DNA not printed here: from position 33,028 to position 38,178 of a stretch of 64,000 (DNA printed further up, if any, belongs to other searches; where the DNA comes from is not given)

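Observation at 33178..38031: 1617-aa orphan giant protein with a single C-terminal MoxR/dynein-like AAA+ module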

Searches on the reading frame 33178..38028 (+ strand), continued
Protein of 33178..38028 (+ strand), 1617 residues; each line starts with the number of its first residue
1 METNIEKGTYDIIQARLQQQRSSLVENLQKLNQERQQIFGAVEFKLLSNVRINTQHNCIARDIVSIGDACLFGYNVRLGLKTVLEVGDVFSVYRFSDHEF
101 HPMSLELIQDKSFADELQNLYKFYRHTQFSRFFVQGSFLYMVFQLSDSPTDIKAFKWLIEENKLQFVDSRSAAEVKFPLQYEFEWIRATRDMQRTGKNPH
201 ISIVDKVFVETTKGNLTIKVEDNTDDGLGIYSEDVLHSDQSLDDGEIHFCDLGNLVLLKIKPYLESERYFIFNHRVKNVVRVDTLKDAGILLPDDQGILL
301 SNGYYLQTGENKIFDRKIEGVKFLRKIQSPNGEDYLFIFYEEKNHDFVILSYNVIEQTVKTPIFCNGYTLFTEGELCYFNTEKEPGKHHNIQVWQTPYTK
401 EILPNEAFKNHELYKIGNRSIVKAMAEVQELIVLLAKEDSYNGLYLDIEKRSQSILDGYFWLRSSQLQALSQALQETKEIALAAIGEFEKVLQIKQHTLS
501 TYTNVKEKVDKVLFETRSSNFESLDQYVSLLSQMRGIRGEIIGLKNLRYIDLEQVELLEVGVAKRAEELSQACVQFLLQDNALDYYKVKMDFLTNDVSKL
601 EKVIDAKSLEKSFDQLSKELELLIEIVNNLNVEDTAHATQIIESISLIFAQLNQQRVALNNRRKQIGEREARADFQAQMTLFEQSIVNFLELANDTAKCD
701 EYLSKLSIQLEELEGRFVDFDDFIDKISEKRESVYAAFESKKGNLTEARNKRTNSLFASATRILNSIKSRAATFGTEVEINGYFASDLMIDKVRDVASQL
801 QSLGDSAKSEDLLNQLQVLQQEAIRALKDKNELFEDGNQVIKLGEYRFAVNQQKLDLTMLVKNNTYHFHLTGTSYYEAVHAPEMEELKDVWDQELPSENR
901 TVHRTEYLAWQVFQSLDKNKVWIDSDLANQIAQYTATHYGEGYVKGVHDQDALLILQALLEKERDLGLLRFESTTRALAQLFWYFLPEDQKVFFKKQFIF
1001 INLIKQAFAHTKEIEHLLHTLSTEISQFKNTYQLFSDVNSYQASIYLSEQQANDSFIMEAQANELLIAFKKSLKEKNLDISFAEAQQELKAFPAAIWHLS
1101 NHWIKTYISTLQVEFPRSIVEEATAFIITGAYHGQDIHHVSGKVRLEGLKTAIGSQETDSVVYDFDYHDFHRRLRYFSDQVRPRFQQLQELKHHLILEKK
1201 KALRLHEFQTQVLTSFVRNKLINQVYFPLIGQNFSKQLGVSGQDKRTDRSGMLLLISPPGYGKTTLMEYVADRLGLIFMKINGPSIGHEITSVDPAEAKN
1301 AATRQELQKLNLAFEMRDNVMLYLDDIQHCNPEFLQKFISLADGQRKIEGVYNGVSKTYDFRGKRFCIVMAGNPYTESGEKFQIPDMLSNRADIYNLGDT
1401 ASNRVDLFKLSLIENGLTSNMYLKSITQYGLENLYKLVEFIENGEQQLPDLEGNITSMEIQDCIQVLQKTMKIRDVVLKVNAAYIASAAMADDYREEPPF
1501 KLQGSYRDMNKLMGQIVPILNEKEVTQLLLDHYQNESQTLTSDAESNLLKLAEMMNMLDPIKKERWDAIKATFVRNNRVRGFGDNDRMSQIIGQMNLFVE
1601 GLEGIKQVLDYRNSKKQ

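Call 15: find_homologous_proteins(query=window:33178-38028:+, max_evalue=0.00001)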
Query window:33178-38028:+ (1617 aa): 3597 proteins with E <= 0.00001 among 8000 candidates; the best 120 are listed.
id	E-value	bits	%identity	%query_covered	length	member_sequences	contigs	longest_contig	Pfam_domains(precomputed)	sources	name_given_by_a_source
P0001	0.0e+0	3612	100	100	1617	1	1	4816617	PF12458.14,PF00004.36,PF07728.21,PF25472.2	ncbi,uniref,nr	ncbi:DNA repair ATPase [Mongoliitalea daihaiensis]|uniref:DNA repair ATPase n=1 Tax=Mongoliitalea da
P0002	0.0e+0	2939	79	100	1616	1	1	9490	PF12458.14,PF00004.36,PF07728.21,PF25472.2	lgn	-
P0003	0.0e+0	2737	74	100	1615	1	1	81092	PF12458.14,PF00004.36,PF07728.21,PF25472.2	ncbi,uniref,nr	ncbi:DNA repair ATPase [Pararhodonellum marinum]|uniref:DNA repair ATPase n=1 Tax=Pararhodonellum ma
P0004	0.0e+0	2678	73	100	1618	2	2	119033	PF12458.14,PF00004.36,PF07728.21,PF25472.2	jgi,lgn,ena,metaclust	metaclust:\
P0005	0.0e+0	2656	72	100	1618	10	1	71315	PF12458.14,PF00004.36,PF07728.21,PF25472.2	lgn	-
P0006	0.0e+0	2651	72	100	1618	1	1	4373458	PF12458.14,PF00004.36,PF13401.13,PF07728.21,PF25472.2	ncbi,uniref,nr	ncbi:DNA repair ATPase [Marivirga harenae]|uniref:DNA repair ATPase n=1 Tax=Marivirga harenae TaxID=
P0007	0.0e+0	2583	70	100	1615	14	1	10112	PF12458.14,PF00004.36,PF13401.13,PF07728.21,PF25472.2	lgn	-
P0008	0.0e+0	2542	68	100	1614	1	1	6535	PF12458.14,PF00004.36,PF13401.13,PF07728.21,PF25472.2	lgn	-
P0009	0.0e+0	2529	68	100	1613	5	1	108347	PF12458.14,PF00004.36,PF13401.13,PF07728.21,PF25472.2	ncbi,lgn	ncbi:MAG: DNA repair ATPase [Bacteroidales bacterium]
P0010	0.0e+0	2522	67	100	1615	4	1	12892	PF12458.14,PF00004.36,PF07728.21,PF25472.2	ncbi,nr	ncbi:MAG: AAA family ATPase [Bacteroidetes bacterium]|nr:MAG: AAA family ATPase [Bacteroidota bacter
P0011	0.0e+0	2454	68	100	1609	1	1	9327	PF12458.14,PF00004.36,PF13401.13,PF07728.21,PF25472.2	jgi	jgi:hypothetical protein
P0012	0.0e+0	2454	68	100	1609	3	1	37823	PF12458.14,PF00004.36,PF13401.13,PF07728.21,PF25472.2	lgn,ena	-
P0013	0.0e+0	2417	67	100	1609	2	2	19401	PF12458.14,PF00004.36,PF13401.13,PF07728.21,PF25472.2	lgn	-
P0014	0.0e+0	2348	64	99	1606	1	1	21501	PF12458.14,PF00004.36,PF07728.21,PF25472.2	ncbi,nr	ncbi:MAG: DNA repair ATPase [Cryomorphaceae bacterium]|nr:DNA repair ATPase [Cryomorphaceae bacteriu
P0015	0.0e+0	2337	63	99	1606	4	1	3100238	PF12458.14,PF00004.36,PF13401.13,PF07728.21,PF25472.2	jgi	jgi:hypothetical protein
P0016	0.0e+0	2319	64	100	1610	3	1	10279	PF12458.14,PF00004.36,PF13401.13,PF07728.21,PF25472.2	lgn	-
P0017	0.0e+0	2187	59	100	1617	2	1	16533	PF12458.14,PF00004.36,PF25472.2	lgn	-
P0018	0.0e+0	1981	55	99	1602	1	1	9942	PF12458.14,PF00004.36,PF07728.21,PF25472.2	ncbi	-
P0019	0.0e+0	1974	55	99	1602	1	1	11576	PF12458.14,PF00004.36,PF07728.21,PF25472.2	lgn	-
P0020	0.0e+0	1964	55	99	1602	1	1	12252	PF12458.14,PF00004.36,PF07728.21,PF25472.2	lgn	-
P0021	0.0e+0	1964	55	99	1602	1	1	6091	PF12458.14,PF00004.36,PF07728.21,PF25472.2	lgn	-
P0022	0.0e+0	1964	54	99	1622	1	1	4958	PF12458.14,PF00004.36,PF13401.13,PF07728.21,PF25472.2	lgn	-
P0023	0.0e+0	1963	55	99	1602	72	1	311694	PF12458.14,PF00004.36,PF07728.21,PF25472.2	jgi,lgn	-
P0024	0.0e+0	1962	55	99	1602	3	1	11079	PF12458.14,PF00004.36,PF07728.21,PF25472.2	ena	-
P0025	0.0e+0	1961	54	99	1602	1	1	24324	PF12458.14,PF00004.36,PF07728.21,PF25472.2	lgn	-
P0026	0.0e+0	1956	54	99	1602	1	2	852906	PF12458.14,PF00004.36,PF07728.21,PF25472.2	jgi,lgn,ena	-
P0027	0.0e+0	1951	55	99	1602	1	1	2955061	PF12458.14,PF00004.36,PF07728.21,PF25472.2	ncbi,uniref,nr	ncbi:AAA family ATPase [Flavobacterium sp. 9AF]|uniref:DNA repair ATPase n=1 Tax=Flavobacterium sp. 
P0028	0.0e+0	1949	54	100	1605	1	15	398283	PF12458.14,PF00004.36,PF07728.21,PF25472.2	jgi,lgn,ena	-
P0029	0.0e+0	1948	54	99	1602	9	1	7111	PF12458.14,PF00004.36,PF07728.21,PF25472.2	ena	-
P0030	0.0e+0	1942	54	100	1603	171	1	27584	PF12458.14,PF00004.36,PF07728.21,PF25472.2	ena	-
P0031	0.0e+0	1936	54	100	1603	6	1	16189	PF12458.14,PF00004.36,PF07728.21,PF25472.2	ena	-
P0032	0.0e+0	1934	54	100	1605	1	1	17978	PF12458.14,PF00004.36,PF07728.21,PF25472.2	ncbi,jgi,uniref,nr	ncbi:DNA repair ATPase [Chryseobacterium sp.]|uniref:DNA repair ATPase n=1 Tax=Chryseobacterium sp. 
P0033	0.0e+0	1934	54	100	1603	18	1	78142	PF12458.14,PF00004.36,PF07728.21,PF25472.2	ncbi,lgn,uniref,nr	ncbi:DNA repair ATPase [uncultured Chryseobacterium sp.]|uniref:DNA repair ATPase n=1 Tax=uncultured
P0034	0.0e+0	1933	54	100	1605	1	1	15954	PF12458.14,PF00004.36,PF07728.21,PF25472.2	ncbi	-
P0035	0.0e+0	1932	54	100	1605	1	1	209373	PF12458.14,PF00004.36,PF07728.21,PF25472.2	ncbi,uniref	ncbi:DNA repair ATPase [Chryseobacterium sp. C39-AII1]|uniref:DNA repair ATPase n=1 Tax=Chryseobacte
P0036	0.0e+0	1932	54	100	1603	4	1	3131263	PF12458.14,PF00004.36,PF07728.21,PF25472.2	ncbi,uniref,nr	ncbi:DNA repair ATPase [Chryseobacterium oryzae]|uniref:DNA repair ATPase n=1 Tax=Chryseobacterium o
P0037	0.0e+0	1931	54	100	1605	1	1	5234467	PF12458.14,PF00004.36,PF07728.21,PF25472.2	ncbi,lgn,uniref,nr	ncbi:DNA repair ATPase [Chryseobacterium sp. MYb264]|uniref:DNA repair ATPase n=1 Tax=Chryseobacteri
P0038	0.0e+0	1928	54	100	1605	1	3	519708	PF12458.14,PF00004.36,PF07728.21,PF25472.2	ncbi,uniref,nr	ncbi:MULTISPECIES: DNA repair ATPase [unclassified Chryseobacterium]|uniref:DNA repair ATPase n=1 Ta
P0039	0.0e+0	1927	54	100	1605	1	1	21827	PF12458.14,PF00004.36,PF07728.21,PF25472.2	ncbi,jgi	-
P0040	0.0e+0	1926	54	100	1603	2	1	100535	PF12458.14,PF00004.36,PF07728.21,PF25472.2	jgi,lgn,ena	-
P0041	0.0e+0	1926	54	100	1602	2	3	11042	PF12458.14,PF00004.36,PF07728.21,PF25472.2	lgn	-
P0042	0.0e+0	1925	54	100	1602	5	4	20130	PF12458.14,PF00004.36,PF07728.21,PF25472.2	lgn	-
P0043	0.0e+0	1922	54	100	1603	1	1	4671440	PF12458.14,PF00004.36,PF07728.21,PF25472.2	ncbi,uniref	ncbi:DNA repair ATPase [Chryseobacterium sp. MMS23-Vi53]|uniref:DNA repair ATPase n=1 Tax=Chryseobac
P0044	0.0e+0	1922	54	100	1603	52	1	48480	PF12458.14,PF00004.36,PF07728.21,PF25472.2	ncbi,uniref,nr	ncbi:DNA repair ATPase [Chryseobacterium aahli]|uniref:DNA repair ATPase n=1 Tax=Chryseobacterium aa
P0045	0.0e+0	1920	54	100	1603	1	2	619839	PF12458.14,PF00004.36,PF07728.21,PF25472.2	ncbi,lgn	-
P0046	0.0e+0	1920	54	100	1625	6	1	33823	PF12458.14,PF00004.36,PF13401.13,PF07728.21,PF25472.2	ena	-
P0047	0.0e+0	1918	54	100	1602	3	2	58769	PF12458.14,PF00004.36,PF07728.21,PF25472.2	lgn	-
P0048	0.0e+0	1918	53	100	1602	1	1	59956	PF12458.14,PF00004.36,PF07728.21,PF25472.2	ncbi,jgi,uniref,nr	ncbi:DNA repair ATPase [Chryseobacterium sp.]|uniref:DNA repair ATPase n=1 Tax=Chryseobacterium sp. 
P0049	0.0e+0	1917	53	99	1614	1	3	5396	PF12458.14,PF00004.36,PF07728.21,PF25472.2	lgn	-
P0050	0.0e+0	1916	54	100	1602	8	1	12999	PF12458.14,PF00004.36,PF07728.21,PF25472.2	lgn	-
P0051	0.0e+0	1916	53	100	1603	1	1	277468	PF12458.14,PF00004.36,PF07728.21,PF25472.2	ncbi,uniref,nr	ncbi:DNA repair ATPase [Chryseobacterium hagamense]|uniref:ATPase AAA n=1 Tax=Chryseobacterium hagam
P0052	0.0e+0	1915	54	100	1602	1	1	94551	PF12458.14,PF00004.36,PF07728.21,PF25472.2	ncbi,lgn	-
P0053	0.0e+0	1915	54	100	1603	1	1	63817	PF12458.14,PF00004.36,PF07728.21,PF25472.2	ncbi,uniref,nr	ncbi:DNA repair ATPase [Chryseobacterium sp. JUb7]|uniref:DNA repair ATPase n=1 Tax=Chryseobacterium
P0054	0.0e+0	1915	53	100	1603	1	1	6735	PF12458.14,PF00004.36,PF07728.21,PF25472.2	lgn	-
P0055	0.0e+0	1915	54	100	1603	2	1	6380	PF12458.14,PF00004.36,PF07728.21,PF25472.2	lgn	-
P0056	0.0e+0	1913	54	99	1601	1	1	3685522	PF12458.14,PF00004.36,PF07728.21,PF25472.2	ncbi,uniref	ncbi:DNA repair ATPase [Chryseobacterium sp. CT-SW4]|uniref:DNA repair ATPase n=1 Tax=Chryseobacteri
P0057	0.0e+0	1911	54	100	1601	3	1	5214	PF12458.14,PF00004.36,PF07728.21,PF25472.2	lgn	-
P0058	0.0e+0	1909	54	99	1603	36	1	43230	PF12458.14,PF00004.36,PF07728.21,PF25472.2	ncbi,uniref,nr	ncbi:DNA repair ATPase [Riemerella anatipestifer]|uniref:DNA repair ATPase n=1 Tax=Riemerella anatip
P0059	0.0e+0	1907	52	99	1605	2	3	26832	PF12458.14,PF00004.36,PF07728.21,PF25472.2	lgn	-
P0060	0.0e+0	1906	54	99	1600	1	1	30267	PF12458.14,PF00004.36,PF07728.21,PF25472.2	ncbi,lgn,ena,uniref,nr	ncbi:DNA repair ATPase [Chryseobacterium sp.]|uniref:DNA repair ATPase n=1 Tax=Chryseobacterium sp. 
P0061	0.0e+0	1905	54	100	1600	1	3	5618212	PF12458.14,PF00004.36,PF07728.21,PF25472.2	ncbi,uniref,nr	ncbi:AAA family ATPase [Chryseobacterium lactis]|uniref:AAA family ATPase n=1 Tax=Chryseobacterium l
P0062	0.0e+0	1899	53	100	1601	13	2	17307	PF12458.14,PF00004.36,PF07728.21,PF25472.2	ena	-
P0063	0.0e+0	1899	53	100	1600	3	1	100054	PF12458.14,PF00004.36,PF07728.21,PF25472.2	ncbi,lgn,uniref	ncbi:DNA repair ATPase [Chryseobacterium sp. MYb328]|uniref:DNA repair ATPase n=1 Tax=Chryseobacteri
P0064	0.0e+0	1898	54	100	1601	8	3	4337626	PF12458.14,PF00004.36,PF07728.21,PF25472.2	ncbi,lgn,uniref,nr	ncbi:DNA repair ATPase [Chryseobacterium gallinarum]|uniref:AAA family ATPase n=1 Tax=Chryseobacteri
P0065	0.0e+0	1898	53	100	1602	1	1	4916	PF12458.14,PF00004.36,PF07728.21,PF25472.2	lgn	-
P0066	0.0e+0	1897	53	100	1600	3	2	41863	PF12458.14,PF00004.36,PF07728.21,PF25472.2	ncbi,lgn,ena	-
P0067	0.0e+0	1896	54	100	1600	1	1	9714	PF12458.14,PF00004.36,PF07728.21,PF25472.2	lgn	-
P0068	0.0e+0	1896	53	100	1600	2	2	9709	PF12458.14,PF00004.36,PF07728.21,PF25472.2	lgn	-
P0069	0.0e+0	1896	53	100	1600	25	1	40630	PF12458.14,PF00004.36,PF07728.21,PF25472.2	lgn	-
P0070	0.0e+0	1895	53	100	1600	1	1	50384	PF12458.14,PF00004.36,PF07728.21,PF25472.2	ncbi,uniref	ncbi:DNA repair ATPase [Chryseobacterium sp.]|uniref:DNA repair ATPase n=1 Tax=Chryseobacterium sp. 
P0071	0.0e+0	1895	53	100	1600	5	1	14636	PF12458.14,PF00004.36,PF07728.21,PF25472.2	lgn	-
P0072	0.0e+0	1894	53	100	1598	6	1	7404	PF12458.14,PF00004.36,PF07728.21,PF25472.2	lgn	-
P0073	0.0e+0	1894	53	100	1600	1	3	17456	PF12458.14,PF00004.36,PF07728.21,PF25472.2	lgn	-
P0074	0.0e+0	1894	54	100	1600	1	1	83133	PF12458.14,PF00004.36,PF07728.21,PF25472.2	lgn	-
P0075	0.0e+0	1893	53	100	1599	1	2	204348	PF12458.14,PF00004.36,PF07728.21,PF25472.2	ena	-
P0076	0.0e+0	1892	53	100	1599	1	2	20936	PF12458.14,PF00004.36,PF07728.21,PF25472.2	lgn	-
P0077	0.0e+0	1892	53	100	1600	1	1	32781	PF12458.14,PF00004.36,PF07728.21,PF25472.2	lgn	-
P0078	0.0e+0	1892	53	100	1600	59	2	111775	PF12458.14,PF00004.36,PF07728.21,PF25472.2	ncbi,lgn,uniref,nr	ncbi:hypothetical protein J2786_004448 [Chryseobacterium vietnamense]|uniref:Uncharacterized protein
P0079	0.0e+0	1892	53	100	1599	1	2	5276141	PF12458.14,PF00004.36,PF07728.21,PF25472.2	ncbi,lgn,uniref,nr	ncbi:AAA family ATPase [Chryseobacterium sp. G0162]|uniref:DNA repair ATPase n=1 Tax=Chryseobacteriu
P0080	0.0e+0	1892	53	100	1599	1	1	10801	PF12458.14,PF00004.36,PF07728.21,PF25472.2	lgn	-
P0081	0.0e+0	1891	54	100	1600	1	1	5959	PF12458.14,PF00004.36,PF07728.21,PF25472.2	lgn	-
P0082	0.0e+0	1891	51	99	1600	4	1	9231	PF12458.14,PF00004.36,PF07728.21,PF25472.2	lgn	-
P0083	0.0e+0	1891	53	100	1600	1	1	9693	PF12458.14,PF00004.36,PF07728.21,PF25472.2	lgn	-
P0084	0.0e+0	1891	53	100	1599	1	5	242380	PF12458.14,PF00004.36,PF07728.21,PF25472.2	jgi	jgi:hypothetical protein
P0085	0.0e+0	1890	53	100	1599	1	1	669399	PF12458.14,PF00004.36,PF07728.21,PF25472.2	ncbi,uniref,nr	ncbi:DNA repair ATPase [Chryseobacterium sp. Marseille-Q3244]|uniref:DNA repair ATPase n=1 Tax=Chrys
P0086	0.0e+0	1889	53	100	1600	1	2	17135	PF12458.14,PF00004.36,PF07728.21,PF25472.2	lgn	-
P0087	0.0e+0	1889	53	100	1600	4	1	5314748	PF12458.14,PF00004.36,PF07728.21,PF25472.2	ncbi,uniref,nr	ncbi:DNA repair ATPase [Chryseobacterium indologenes]|uniref:DNA repair ATPase n=1 Tax=Chryseobacter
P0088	0.0e+0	1888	53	100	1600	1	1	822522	PF12458.14,PF00004.36,PF07728.21,PF25472.2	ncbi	ncbi:UNVERIFIED_CONTAM: DNA repair ATPase [Ralstonia mannitolilytica]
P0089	0.0e+0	1888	53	100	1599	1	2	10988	PF12458.14,PF00004.36,PF07728.21,PF25472.2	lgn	-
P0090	0.0e+0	1888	53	100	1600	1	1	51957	PF12458.14,PF00004.36,PF07728.21,PF25472.2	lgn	-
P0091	0.0e+0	1888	53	100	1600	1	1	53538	PF12458.14,PF00004.36,PF07728.21,PF25472.2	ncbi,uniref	ncbi:DNA repair ATPase [Chryseobacterium sp.]|uniref:DNA repair ATPase n=1 Tax=Chryseobacterium sp. 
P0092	0.0e+0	1887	53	100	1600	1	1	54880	PF12458.14,PF00004.36,PF07728.21,PF25472.2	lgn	-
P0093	0.0e+0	1886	53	100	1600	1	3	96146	PF12458.14,PF00004.36,PF07728.21,PF25472.2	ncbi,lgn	-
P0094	0.0e+0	1886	53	99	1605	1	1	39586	PF12458.14,PF00004.36,PF07728.21,PF25472.2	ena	-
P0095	0.0e+0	1886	53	100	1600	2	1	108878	PF12458.14,PF00004.36,PF07728.21,PF25472.2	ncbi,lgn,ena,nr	ncbi:MAG TPA: AAA family ATPase [Chryseobacterium sp.]|nr:AAA family ATPase [Chryseobacterium sp.]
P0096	0.0e+0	1886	53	100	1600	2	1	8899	PF12458.14,PF00004.36,PF07728.21,PF25472.2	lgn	-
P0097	0.0e+0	1886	53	100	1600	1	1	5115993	PF12458.14,PF00004.36,PF07728.21,PF25472.2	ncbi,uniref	ncbi:DNA repair ATPase [Chryseobacterium sp. NRRL B-14798]|uniref:DNA repair ATPase n=1 Tax=Chryseob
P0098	0.0e+0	1886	53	100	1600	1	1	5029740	PF12458.14,PF00004.36,PF07728.21,PF25472.2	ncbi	-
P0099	0.0e+0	1886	53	100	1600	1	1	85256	PF12458.14,PF00004.36,PF07728.21,PF25472.2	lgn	-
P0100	0.0e+0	1885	53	100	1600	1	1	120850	PF12458.14,PF00004.36,PF07728.21,PF25472.2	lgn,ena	-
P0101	0.0e+0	1885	53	100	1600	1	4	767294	PF12458.14,PF00004.36,PF07728.21,PF25472.2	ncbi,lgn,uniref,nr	ncbi:DNA repair ATPase [uncultured Chryseobacterium sp.]|uniref:DNA repair ATPase n=1 Tax=uncultured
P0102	0.0e+0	1885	53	100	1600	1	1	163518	PF12458.14,PF00004.36,PF07728.21,PF25472.2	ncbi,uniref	ncbi:DNA repair ATPase [Chryseobacterium sp. EZn1]|uniref:DNA repair ATPase n=1 Tax=Chryseobacterium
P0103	0.0e+0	1885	53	100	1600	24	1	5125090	PF12458.14,PF00004.36,PF07728.21,PF25472.2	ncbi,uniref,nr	ncbi:DNA repair ATPase [Chryseobacterium sp. SG20098]|uniref:DNA repair ATPase n=1 Tax=Chryseobacter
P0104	0.0e+0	1884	53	100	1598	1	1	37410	PF12458.14,PF00004.36,PF07728.21,PF25472.2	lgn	-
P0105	0.0e+0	1883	53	100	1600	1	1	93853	PF12458.14,PF00004.36,PF07728.21,PF25472.2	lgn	-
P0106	0.0e+0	1883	53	100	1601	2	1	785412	PF12458.14,PF00004.36,PF07728.21,PF25472.2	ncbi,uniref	ncbi:DNA repair ATPase [Chryseobacterium sp. JK1]|uniref:DNA repair ATPase n=1 Tax=Chryseobacterium 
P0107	0.0e+0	1882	51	99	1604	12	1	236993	PF12458.14,PF00004.36,PF07728.21,PF25472.2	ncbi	ncbi:DNA repair ATPase [Flavobacterium sp. U410]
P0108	0.0e+0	1881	53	100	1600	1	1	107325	PF12458.14,PF00004.36,PF07728.21,PF25472.2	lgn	-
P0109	0.0e+0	1881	53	100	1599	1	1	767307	PF12458.14,PF00004.36,PF07728.21,PF25472.2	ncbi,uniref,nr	ncbi:AAA family ATPase [Chryseobacterium sp. KBW03]|uniref:DNA repair ATPase n=1 Tax=Chryseobacteriu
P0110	0.0e+0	1880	53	100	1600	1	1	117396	PF12458.14,PF00004.36,PF07728.21,PF25472.2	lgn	-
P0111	0.0e+0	1879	53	100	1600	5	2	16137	PF12458.14,PF00004.36,PF07728.21,PF25472.2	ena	-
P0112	0.0e+0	1879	53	100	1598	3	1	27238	PF12458.14,PF00004.36,PF07728.21,PF25472.2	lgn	-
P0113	0.0e+0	1879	53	100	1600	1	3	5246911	PF12458.14,PF00004.36,PF07728.21,PF25472.2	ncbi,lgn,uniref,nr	ncbi:DNA repair ATPase [Chryseobacterium indologenes]|uniref:DNA repair ATPase n=1 Tax=Chryseobacter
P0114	0.0e+0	1879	53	100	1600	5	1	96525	PF12458.14,PF00004.36,PF07728.21,PF25472.2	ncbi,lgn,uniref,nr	ncbi:DNA repair ATPase [Chryseobacterium viscerum]|uniref:AAA domain-containing protein n=1 Tax=Chry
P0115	0.0e+0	1878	52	99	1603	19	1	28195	PF12458.14,PF00004.36,PF07728.21,PF25472.2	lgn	-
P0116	0.0e+0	1878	53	100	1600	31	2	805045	PF12458.14,PF00004.36,PF07728.21,PF25472.2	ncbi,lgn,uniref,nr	ncbi:DNA repair ATPase [Chryseobacterium gleum]|uniref:DNA repair ATPase n=1 Tax=Chryseobacterium gl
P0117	0.0e+0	1877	53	100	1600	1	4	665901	PF12458.14,PF00004.36,PF07728.21,PF25472.2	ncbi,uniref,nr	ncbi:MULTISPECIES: DNA repair ATPase [Chryseobacterium]|uniref:DNA repair ATPase n=1 Tax=Chryseobact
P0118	0.0e+0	1877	52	100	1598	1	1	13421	PF12458.14,PF00004.36,PF13401.13,PF07728.21,PF25472.2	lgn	-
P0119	0.0e+0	1877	53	100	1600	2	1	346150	PF12458.14,PF00004.36,PF07728.21,PF25472.2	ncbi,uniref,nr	ncbi:DNA repair ATPase [Chryseobacterium sp. KLBC 52]|uniref:DNA repair ATPase n=1 Tax=Chryseobacter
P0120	0.0e+0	1875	53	100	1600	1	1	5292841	PF12458.14,PF00004.36,PF07728.21,PF25472.2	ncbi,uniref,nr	ncbi:DNA repair ATPase [Chryseobacterium sp. MEBOG06]|uniref:DNA repair ATPase n=1 Tax=Chryseobacter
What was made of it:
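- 33178..38031 (+): Gene for the 1617-aa DUF3686-DUF7902-AAA+ protein (NCBI name 'DNA repair ATPase'). It is 100% identical to P0001 from Mongoliitalea daihaiensis (call 15).
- Checked: At least 3597 homologues were found (call 15).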
